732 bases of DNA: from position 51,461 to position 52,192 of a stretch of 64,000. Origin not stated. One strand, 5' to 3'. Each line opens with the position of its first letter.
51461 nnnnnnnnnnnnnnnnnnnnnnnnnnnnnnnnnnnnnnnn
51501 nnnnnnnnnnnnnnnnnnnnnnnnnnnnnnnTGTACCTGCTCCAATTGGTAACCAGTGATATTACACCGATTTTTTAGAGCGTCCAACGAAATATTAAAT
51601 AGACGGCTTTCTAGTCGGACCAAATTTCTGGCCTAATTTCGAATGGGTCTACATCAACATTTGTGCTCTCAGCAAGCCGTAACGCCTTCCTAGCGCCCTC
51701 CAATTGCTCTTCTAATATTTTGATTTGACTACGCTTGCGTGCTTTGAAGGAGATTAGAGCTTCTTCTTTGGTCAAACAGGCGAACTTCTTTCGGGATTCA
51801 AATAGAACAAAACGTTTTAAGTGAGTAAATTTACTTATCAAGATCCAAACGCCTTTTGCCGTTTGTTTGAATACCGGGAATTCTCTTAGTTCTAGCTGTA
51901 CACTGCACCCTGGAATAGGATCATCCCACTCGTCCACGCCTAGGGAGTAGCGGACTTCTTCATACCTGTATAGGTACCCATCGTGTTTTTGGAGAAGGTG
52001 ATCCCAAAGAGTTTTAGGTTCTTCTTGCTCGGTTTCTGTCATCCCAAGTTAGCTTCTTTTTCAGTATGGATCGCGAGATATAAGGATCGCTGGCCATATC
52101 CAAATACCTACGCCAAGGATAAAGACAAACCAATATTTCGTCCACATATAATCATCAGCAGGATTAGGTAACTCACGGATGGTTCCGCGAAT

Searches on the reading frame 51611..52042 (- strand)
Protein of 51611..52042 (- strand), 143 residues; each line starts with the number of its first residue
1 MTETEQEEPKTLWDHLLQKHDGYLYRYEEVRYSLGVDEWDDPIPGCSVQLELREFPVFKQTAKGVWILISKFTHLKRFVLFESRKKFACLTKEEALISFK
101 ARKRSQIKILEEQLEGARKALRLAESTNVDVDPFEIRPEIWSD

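Call 3: search_protein_families(library=pfam, proteins=[window:51611-52042:-], max_evalue=1)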
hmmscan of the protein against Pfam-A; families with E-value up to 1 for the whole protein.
window:51611-52042:- (143 aa): 1 family
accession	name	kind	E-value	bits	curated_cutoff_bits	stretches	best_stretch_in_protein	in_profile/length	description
PF24842.1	UFD1_N2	-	0.23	11.9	37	1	78-113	22-57/76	Ubiquitin fusion degradation protein UFD1, N-terminal subdomain 2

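Call 4: search_protein_families(library=phrogs, proteins=[window:51611-52042:-], max_evalue=0.1)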
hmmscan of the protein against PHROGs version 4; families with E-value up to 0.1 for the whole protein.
window:51611-52042:- (143 aa): 2 families
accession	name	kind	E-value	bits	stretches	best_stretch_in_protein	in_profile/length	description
phrog_13631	-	unknown function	3.3e-25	89.7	1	24-127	5-110/136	-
phrog_25384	-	unknown function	9e-18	65.6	1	37-125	16-102/103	-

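Call 64: find_related_loci(query=window:51611-52042:-, collection=viral_contigs, flank=3000)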
Query window:51611-52042:- (143 aa) in viral_contigs; peptide patterns used: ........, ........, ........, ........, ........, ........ (x = any residue, [..] = any of these).
5 stretches matched a pattern; 1 encode a relative of the query (tblastn E <= 1e-3); 1 distinct loci.
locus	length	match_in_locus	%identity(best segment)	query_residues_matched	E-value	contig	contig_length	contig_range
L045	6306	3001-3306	44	24-125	7e-16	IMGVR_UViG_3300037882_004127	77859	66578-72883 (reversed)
